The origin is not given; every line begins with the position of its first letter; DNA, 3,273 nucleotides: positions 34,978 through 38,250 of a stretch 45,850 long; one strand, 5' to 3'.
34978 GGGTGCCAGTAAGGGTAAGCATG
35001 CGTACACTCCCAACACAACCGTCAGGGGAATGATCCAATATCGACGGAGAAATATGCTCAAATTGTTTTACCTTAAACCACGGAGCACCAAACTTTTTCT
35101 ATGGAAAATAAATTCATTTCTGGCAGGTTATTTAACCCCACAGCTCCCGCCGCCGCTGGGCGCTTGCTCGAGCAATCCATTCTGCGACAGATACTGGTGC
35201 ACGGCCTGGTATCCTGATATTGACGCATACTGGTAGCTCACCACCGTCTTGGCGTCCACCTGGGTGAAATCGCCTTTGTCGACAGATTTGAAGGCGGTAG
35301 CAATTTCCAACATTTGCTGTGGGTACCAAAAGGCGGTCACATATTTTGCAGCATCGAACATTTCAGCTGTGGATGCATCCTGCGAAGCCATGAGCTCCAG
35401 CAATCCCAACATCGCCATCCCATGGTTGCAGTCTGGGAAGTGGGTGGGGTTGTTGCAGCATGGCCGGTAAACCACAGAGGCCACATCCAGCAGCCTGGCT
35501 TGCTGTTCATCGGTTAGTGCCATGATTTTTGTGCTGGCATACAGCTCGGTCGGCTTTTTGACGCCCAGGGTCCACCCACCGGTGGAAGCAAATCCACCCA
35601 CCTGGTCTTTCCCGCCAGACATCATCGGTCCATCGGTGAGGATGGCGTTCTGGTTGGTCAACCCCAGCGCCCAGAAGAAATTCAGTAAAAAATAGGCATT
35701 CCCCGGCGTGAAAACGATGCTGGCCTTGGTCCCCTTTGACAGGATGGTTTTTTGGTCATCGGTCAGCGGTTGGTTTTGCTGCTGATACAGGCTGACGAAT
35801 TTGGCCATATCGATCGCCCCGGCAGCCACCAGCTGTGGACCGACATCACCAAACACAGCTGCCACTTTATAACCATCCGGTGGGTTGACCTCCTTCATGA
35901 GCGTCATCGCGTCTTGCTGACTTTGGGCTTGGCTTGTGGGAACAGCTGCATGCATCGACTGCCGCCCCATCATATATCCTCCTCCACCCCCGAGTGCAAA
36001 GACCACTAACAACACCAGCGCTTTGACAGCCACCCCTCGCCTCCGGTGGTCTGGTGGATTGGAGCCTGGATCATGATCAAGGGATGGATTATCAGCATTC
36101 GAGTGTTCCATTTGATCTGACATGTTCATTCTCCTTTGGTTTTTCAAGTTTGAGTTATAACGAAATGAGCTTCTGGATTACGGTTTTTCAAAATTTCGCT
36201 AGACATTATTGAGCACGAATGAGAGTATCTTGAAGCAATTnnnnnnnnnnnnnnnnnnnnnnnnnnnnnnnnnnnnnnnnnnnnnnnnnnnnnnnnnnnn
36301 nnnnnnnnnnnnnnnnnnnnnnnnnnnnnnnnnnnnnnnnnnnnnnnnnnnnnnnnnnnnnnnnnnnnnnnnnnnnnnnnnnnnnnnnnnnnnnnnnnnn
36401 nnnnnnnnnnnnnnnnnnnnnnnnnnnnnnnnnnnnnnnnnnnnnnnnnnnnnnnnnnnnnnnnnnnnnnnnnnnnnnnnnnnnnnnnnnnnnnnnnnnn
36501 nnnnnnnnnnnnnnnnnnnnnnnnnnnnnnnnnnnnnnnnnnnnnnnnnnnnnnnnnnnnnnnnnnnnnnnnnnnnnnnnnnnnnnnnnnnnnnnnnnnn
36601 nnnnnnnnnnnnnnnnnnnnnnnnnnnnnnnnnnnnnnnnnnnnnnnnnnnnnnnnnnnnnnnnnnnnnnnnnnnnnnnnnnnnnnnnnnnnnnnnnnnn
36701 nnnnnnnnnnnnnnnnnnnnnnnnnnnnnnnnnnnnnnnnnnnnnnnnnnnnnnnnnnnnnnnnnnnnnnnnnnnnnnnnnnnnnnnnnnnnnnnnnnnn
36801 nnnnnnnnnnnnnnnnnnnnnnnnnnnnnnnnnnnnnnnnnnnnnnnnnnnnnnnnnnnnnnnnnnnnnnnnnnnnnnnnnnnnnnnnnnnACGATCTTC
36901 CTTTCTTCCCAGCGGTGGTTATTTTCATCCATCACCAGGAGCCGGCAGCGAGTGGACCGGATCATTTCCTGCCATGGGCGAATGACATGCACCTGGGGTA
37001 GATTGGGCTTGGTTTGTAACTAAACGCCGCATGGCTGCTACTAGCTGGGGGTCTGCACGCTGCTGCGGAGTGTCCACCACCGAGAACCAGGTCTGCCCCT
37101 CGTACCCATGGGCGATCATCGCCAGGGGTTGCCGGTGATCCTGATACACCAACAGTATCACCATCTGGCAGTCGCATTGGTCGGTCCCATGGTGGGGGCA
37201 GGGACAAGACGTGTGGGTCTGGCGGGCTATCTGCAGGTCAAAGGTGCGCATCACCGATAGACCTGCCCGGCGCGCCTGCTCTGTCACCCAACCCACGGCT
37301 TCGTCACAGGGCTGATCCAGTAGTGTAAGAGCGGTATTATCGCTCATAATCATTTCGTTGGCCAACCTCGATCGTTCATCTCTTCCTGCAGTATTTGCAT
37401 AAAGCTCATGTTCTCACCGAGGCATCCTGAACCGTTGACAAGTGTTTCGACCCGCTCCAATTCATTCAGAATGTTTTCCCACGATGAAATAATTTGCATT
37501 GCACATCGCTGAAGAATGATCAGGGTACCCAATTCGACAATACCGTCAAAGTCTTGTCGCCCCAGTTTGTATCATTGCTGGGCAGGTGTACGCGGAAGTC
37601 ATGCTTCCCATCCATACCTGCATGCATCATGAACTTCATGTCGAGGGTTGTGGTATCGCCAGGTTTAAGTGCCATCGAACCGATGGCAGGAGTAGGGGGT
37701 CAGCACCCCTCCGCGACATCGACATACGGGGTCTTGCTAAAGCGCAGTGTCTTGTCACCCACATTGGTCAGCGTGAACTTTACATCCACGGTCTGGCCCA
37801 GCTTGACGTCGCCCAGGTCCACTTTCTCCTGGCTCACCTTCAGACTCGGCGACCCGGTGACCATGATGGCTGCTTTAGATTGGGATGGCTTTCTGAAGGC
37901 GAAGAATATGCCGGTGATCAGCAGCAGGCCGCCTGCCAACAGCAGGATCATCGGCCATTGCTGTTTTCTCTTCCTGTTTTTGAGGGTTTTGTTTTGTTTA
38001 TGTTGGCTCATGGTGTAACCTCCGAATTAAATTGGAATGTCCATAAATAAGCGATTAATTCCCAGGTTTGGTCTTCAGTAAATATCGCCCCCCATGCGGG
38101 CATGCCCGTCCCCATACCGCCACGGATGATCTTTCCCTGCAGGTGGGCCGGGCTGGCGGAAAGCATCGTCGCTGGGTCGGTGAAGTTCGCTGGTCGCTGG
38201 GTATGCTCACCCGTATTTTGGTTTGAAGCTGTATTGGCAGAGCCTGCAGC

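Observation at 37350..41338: Orphan CuA redox module: two CuA-ligand cupredoxins, a NapH/CcoG-like polyferredoxin, a DUF1573 protein and a PCYCGC lipoprotein, with no catalytic oxidase or reductase subunit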

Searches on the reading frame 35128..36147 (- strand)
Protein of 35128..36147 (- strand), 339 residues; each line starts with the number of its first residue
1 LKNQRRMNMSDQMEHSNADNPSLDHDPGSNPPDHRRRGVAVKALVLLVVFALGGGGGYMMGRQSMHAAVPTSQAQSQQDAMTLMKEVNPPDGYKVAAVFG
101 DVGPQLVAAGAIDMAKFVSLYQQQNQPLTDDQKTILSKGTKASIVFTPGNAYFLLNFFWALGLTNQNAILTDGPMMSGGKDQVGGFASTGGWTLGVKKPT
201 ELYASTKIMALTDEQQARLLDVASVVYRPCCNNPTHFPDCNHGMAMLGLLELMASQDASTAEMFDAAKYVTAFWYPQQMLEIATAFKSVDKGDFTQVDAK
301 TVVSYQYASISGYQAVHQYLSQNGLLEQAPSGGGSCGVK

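Call 3: search_protein_families(library=pfam, proteins=[window:35128-36147:-], max_evalue=0.01)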
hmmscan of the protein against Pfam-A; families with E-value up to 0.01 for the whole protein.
window:35128-36147:- (339 aa): 0 families

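Call 4: search_protein_families(library=ncbifam, proteins=[window:35128-36147:-], max_evalue=0.01)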
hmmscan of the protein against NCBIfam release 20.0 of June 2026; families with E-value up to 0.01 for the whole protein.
window:35128-36147:- (339 aa): 0 families

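Call 50: search_solved_structures(query=A3, max_evalue=10)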
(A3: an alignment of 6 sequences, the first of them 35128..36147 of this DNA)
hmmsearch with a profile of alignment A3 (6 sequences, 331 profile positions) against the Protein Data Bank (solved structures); distinct sequences matched with E-value up to 10: 1.
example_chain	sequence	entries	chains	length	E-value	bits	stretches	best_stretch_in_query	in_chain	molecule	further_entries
4i1u_A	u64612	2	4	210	1.8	10.9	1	42-109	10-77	Dephospho-CoA kinase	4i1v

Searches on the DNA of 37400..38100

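Call 98: search_rna_families(source=window, start=37400, end=38100, threshold=evalue, max_evalue=10)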
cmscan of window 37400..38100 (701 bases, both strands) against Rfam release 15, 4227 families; matches with E-value up to 10: 4.
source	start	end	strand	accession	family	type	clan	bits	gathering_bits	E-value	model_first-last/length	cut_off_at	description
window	37915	38002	+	RF02099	rivX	Gene; sRNA;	-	23.3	100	0.00085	1-248/248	no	rivX sRNA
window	37857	37893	+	RF00530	snoMe28S-Cm2645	Gene; snRNA; snoRNA; CD-box;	CL00069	14.5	48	9.8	1-75/75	no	Small nucleolar RNA Me28S-Cm2645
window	37548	37723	-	RF02197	TP73-AS1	Gene; lncRNA;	-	11.5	75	8.7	1-161/161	no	TP73 antisense RNA 1 conserved region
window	37487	37520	+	RF00003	U1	Gene; snRNA; splicing;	CL00005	11.4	69.5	2.5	54-87/166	no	U1 spliceosomal RNA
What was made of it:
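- Tried and rejected: Rfam has no family matching the SECIS hairpin (call 98).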

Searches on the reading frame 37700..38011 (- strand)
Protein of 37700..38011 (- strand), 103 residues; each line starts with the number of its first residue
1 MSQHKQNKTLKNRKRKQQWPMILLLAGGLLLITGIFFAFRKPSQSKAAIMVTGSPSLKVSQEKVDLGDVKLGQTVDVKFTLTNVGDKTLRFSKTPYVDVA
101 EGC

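Call 3: search_protein_families(library=pfam, proteins=[window:37700-38011:-], max_evalue=0.01)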
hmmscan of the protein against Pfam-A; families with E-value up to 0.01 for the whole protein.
window:37700-38011:- (103 aa): 5 families
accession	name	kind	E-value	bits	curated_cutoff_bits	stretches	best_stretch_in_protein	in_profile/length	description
PF22544.2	HYDIN_VesB_CFA65-like_Ig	-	1.7e-06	28.6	25.5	1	55-95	1-41/100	HYDIN/CFA65/VesB-like, Ig-like domain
PF07610.17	DUF1573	-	0.00015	22.1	26.1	1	58-92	2-36/98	Protein of unknown function (DUF1573)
PF22073.2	Cep192_D4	-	0.0015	19.1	35.5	1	55-91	2-38/112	Cep192 domain 4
PF12389.13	Peptidase_M73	-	0.0074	16.6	22.5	1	27-86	15-75/196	Camelysin metallo-endopeptidase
PF25248.1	Ig_CFAP65_8th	-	0.0085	16.3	25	0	57-92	4-39/128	CFAP65, eight Ig-like domain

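Call 4: search_protein_families(library=ncbifam, proteins=[window:37700-38011:-], max_evalue=0.01)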
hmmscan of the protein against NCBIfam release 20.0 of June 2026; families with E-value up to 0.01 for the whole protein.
window:37700-38011:- (103 aa): 2 families
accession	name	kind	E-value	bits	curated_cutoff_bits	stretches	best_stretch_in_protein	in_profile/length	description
NF012200.0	choice_anch_D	domain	8.1e-06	26.3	45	1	54-93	14-53/108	choice-of-anchor D domain-containing protein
NF011806.0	PRK15275.1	equivalog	0.0038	17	250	1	18-80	6-66/168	putative fimbrial protein SteD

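Call 100: list_cluster_members(proteins=[window:37703-38011:-, window:40892-41338:-, window:40431-40874:-])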
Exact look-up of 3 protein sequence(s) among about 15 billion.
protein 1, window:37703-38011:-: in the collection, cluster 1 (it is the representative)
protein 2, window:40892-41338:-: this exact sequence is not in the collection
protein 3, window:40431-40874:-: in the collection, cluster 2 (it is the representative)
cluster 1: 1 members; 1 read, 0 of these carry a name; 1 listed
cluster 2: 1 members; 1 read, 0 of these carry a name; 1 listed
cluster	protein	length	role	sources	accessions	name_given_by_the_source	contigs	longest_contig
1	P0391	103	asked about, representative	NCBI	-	-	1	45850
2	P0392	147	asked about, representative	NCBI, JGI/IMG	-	-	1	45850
